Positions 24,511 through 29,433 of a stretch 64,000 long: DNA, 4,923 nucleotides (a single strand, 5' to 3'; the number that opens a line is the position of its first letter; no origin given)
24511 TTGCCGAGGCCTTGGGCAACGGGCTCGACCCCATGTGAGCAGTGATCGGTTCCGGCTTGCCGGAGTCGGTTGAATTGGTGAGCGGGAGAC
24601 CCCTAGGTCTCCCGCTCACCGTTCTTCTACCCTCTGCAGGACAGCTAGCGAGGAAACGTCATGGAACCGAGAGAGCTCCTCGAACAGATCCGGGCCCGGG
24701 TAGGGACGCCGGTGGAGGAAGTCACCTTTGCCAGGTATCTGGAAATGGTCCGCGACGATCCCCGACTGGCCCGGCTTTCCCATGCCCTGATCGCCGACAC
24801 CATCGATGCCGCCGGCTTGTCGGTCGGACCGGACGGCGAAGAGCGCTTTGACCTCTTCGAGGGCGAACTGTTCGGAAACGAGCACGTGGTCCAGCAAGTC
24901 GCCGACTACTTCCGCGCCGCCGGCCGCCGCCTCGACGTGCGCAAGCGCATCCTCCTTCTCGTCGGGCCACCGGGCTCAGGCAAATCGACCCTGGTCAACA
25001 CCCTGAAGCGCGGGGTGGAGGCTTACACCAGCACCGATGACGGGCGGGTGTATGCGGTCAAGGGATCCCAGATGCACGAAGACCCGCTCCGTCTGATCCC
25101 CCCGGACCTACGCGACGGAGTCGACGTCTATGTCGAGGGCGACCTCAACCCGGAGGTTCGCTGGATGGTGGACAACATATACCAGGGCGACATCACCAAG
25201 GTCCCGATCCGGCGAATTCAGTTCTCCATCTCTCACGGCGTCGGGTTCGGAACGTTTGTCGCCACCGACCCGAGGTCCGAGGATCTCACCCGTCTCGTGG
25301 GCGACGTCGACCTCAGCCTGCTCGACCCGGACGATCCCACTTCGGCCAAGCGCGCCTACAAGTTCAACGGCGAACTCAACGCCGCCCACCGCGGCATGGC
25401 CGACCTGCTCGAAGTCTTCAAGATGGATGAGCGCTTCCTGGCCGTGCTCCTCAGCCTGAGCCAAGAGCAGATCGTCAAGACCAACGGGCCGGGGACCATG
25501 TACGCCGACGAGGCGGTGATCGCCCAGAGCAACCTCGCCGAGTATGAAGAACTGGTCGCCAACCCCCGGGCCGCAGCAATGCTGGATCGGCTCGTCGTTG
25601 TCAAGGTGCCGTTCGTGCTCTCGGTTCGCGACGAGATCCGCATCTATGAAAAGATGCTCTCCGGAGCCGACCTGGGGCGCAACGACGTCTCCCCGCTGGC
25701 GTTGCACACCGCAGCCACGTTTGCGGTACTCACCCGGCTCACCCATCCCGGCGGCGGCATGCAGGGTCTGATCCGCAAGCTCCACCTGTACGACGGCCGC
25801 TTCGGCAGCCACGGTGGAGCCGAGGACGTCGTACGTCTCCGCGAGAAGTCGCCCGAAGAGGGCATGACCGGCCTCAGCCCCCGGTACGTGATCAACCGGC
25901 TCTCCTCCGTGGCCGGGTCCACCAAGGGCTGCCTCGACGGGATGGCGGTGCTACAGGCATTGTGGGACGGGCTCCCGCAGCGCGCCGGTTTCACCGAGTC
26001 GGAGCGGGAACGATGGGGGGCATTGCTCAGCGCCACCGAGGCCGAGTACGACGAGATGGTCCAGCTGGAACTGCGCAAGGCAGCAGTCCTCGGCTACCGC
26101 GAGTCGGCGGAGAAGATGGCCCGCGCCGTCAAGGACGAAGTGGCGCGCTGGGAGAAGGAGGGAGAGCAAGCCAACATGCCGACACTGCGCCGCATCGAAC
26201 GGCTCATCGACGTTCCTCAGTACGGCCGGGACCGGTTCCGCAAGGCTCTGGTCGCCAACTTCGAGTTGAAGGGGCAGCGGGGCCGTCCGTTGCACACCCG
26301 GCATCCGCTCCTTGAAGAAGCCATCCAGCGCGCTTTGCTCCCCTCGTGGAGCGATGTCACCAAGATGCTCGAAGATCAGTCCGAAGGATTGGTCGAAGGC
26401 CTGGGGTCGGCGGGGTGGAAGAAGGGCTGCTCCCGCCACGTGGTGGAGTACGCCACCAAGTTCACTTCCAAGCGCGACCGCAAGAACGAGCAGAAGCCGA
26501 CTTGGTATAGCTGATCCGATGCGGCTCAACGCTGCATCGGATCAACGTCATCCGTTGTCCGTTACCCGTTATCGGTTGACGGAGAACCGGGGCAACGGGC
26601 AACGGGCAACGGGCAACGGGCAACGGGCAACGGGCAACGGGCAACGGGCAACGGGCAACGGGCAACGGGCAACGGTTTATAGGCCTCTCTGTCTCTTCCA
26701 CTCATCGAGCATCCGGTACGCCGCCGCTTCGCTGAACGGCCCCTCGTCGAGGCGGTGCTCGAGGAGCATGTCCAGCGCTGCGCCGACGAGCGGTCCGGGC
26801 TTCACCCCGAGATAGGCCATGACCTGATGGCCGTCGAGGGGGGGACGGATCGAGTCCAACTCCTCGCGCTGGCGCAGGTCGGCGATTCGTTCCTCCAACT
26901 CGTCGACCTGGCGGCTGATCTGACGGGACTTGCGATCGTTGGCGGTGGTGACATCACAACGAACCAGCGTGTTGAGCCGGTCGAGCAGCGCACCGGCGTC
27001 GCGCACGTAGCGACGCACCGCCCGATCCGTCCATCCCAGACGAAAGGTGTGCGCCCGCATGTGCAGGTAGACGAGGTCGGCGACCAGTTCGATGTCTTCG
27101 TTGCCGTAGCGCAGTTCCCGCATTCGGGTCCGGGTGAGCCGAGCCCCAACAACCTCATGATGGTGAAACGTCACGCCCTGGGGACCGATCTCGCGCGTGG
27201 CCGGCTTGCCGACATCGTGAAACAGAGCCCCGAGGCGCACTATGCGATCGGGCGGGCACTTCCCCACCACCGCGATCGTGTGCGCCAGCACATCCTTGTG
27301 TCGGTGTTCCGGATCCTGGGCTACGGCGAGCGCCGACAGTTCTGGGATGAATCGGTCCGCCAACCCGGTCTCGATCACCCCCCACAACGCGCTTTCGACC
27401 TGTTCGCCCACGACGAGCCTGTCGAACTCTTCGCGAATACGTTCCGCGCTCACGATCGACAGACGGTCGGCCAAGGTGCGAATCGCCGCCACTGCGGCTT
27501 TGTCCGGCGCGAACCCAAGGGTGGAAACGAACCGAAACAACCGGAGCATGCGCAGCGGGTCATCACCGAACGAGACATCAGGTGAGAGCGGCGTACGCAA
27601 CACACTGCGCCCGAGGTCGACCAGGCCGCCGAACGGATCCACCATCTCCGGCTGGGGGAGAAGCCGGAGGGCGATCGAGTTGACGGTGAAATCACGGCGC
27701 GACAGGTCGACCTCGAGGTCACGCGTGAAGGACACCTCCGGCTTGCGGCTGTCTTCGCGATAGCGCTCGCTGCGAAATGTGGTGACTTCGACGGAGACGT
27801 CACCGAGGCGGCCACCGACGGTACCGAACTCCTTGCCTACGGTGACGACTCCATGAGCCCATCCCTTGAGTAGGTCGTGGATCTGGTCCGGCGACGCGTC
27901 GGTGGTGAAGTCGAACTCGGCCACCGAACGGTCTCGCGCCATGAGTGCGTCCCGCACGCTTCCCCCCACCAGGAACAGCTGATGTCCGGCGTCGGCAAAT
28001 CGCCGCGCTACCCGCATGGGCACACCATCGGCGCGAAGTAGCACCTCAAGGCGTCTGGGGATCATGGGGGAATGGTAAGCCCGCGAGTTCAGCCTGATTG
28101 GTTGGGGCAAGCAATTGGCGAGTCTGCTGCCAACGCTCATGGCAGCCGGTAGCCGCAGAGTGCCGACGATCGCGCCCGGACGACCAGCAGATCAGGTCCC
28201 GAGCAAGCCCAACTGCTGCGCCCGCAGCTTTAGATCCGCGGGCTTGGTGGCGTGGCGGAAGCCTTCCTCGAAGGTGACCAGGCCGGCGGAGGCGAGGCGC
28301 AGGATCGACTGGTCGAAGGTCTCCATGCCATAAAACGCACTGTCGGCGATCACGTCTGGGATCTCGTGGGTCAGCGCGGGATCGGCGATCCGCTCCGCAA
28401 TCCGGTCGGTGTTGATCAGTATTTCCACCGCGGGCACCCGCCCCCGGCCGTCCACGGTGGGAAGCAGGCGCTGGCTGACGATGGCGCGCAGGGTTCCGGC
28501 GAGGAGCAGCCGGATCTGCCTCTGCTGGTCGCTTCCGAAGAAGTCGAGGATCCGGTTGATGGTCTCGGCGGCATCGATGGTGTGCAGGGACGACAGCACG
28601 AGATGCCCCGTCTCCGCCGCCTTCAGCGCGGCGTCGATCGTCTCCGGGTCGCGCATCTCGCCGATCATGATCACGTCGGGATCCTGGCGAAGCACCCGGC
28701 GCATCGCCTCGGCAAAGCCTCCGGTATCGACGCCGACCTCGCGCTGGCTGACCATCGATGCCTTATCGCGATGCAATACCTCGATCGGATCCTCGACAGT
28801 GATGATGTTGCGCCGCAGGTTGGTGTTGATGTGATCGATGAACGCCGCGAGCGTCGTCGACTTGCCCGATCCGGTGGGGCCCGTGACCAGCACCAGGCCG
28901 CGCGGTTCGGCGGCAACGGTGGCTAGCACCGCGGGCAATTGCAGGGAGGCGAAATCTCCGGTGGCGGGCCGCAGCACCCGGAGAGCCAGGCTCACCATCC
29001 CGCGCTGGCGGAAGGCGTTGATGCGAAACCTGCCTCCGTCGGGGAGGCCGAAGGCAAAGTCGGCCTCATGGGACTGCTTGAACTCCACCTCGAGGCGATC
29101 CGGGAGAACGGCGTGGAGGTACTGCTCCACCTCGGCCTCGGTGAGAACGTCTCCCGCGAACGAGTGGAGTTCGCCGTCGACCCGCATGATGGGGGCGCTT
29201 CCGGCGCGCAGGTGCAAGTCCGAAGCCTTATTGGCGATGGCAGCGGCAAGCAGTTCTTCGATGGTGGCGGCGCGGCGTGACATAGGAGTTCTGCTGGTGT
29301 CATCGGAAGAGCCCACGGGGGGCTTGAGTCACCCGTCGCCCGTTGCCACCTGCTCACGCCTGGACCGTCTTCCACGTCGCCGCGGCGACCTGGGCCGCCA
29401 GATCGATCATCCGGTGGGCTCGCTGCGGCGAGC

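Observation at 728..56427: Five families of period-7 tandem arrays seen only in intergenic DNA, many abutting stop codons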

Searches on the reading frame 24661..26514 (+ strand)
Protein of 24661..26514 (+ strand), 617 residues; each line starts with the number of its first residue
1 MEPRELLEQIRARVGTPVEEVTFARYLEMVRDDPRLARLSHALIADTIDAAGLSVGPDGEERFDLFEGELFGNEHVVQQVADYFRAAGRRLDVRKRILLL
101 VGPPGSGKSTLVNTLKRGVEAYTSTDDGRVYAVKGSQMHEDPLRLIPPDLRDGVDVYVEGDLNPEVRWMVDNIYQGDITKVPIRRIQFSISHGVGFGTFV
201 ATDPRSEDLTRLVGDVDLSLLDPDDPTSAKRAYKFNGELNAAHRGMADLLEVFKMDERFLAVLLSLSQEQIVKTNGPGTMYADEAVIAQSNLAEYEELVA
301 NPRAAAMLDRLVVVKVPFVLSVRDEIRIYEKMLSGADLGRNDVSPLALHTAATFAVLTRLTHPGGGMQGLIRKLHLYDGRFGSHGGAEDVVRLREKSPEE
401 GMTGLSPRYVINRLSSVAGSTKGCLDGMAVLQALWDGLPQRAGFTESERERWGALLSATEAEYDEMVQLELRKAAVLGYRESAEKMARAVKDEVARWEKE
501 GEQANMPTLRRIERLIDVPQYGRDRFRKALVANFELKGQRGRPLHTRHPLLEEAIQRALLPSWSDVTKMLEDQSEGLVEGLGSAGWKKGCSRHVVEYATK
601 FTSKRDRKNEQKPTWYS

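Call 12: find_encoding_contigs(protein=window:24661-26514:+, flank=10000, max_places=6)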
Protein window:24661-26514:+ (617 aa): 2 contigs read that carry it; 2 places shown.
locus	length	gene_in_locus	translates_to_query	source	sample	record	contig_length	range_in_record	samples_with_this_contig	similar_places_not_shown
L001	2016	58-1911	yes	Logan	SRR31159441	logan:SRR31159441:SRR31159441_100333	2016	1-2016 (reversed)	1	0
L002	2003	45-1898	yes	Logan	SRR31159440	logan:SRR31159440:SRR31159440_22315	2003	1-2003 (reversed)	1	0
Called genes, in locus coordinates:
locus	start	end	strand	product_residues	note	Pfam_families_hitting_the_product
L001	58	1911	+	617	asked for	PF13401:AAA_22 (faint), PF08298:AAA_PrkA, PF13191:AAA_16 (weak), PF06798:PrkA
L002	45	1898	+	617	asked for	PF13401:AAA_22 (faint), PF08298:AAA_PrkA, PF13191:AAA_16 (weak), PF06798:PrkA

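Call 50: search_protein_families(library=pfam, proteins=[window:24661-26514:+], max_evalue=0.00001)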
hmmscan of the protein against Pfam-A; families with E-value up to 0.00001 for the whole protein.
window:24661-26514:+ (617 aa): 3 families
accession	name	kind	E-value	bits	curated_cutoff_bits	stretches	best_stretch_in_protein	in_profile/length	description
PF08298.17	AAA_PrkA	-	4e-80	270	25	1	22-363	2-354/358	PrkA AAA domain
PF06798.17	PrkA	-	1e-24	88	25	1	372-574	2-220/255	PrkA serine protein kinase C-terminal domain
PF13191.12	AAA_16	-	1.4e-06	29.3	32.6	1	70-120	2-49/167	AAA ATPase domain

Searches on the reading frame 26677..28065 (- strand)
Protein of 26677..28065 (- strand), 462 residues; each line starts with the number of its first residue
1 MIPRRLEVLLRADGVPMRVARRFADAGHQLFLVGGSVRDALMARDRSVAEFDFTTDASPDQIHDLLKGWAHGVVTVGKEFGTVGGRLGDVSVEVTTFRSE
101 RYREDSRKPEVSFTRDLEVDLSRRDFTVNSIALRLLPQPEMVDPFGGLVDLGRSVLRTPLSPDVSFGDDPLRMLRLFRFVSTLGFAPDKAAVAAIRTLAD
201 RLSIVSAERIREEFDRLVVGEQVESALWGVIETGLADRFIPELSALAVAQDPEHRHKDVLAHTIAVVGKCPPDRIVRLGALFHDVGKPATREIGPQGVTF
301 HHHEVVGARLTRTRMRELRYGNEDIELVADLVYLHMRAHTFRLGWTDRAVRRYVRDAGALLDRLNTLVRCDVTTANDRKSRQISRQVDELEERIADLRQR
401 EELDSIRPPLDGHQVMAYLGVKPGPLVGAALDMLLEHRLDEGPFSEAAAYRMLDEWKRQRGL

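Call 16: find_related_loci(query=window:26677-28065:-, collection=metagenome_contigs, flank=10000)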
Query window:26677-28065:- (462 aa) in metagenome_contigs; peptide patterns used: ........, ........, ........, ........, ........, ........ (x = any residue, [..] = any of these).
275 stretches matched a pattern; 43 encode a relative of the query (tblastn E <= 1e-3); 43 distinct loci.
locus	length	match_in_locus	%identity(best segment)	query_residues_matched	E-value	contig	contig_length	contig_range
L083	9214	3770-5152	84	1-461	0e+0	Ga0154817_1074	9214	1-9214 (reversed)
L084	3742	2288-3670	82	1-461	0e+0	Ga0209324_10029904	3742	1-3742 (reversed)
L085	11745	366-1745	81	1-459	0e+0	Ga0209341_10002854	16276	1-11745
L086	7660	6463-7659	79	1-399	0e+0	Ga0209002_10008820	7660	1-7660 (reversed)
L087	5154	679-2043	60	1-458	2e-180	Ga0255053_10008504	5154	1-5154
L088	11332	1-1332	60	14-458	2e-176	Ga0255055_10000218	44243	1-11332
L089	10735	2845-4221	58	1-462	3e-172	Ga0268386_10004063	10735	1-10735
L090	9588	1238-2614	58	1-462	1e-171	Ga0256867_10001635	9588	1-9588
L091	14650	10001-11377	58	1-462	4e-171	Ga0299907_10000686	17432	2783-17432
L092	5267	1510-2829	55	15-456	4e-151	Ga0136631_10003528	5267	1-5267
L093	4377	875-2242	53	3-461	1e-148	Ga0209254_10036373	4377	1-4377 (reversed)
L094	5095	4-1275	54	41-461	3e-141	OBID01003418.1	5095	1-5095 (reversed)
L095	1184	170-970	61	196-462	1e-112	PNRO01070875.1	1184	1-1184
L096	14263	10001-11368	61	6-462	0e+0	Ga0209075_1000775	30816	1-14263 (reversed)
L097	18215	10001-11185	36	19-456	6e-71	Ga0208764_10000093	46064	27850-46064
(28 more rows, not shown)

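Call 50: search_protein_families(library=pfam, proteins=[window:26677-28065:-], max_evalue=0.00001)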
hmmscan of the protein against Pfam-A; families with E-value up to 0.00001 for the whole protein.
window:26677-28065:- (462 aa): 3 families
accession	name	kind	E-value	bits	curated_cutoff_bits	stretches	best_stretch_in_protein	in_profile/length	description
PF01743.26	PolyA_pol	-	5.2e-31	108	23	1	30-157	1-126/126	Poly A polymerase head domain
PF12627.12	PolyA_pol_RNAbd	-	3.2e-13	49.7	22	1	184-244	1-61/64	Probable RNA and SrmB- binding site of polymerase A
PF01966.28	HD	-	9.5e-09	36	22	1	274-340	25-90/116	HD domain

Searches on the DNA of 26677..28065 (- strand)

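Call 55: search_rna_families(sources=[L083, L084, L085, L086, L126, L127, L129], threshold=gathering)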
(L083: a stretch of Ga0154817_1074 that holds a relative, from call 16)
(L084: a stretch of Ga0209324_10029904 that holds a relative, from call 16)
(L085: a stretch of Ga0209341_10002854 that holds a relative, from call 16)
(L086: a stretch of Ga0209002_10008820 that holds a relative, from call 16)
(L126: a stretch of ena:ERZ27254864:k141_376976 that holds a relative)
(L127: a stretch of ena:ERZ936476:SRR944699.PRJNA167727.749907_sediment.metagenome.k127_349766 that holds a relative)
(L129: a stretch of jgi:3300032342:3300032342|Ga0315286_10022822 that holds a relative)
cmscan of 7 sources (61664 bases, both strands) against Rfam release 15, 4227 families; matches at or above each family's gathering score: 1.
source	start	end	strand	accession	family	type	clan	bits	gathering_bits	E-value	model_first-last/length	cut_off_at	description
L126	13589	13684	+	RF01482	AdoCbl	Cis-reg; riboswitch;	CL00101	50.7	50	2.3e-06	14-107/149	no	AdoCbl (Cobalamin/B12) riboswitch aptamer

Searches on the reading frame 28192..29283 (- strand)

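Call 51: search_protein_families(library=pfam, proteins=[window:28192-29283:-], max_evalue=0.00001)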
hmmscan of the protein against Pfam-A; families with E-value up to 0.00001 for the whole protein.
window:28192-29283:- (363 aa): 1 family
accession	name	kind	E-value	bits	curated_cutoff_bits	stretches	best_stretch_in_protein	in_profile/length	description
PF00437.27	T2SSE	-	4e-52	177.5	24.9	1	7-282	11-286/370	Type II/IV secretion system protein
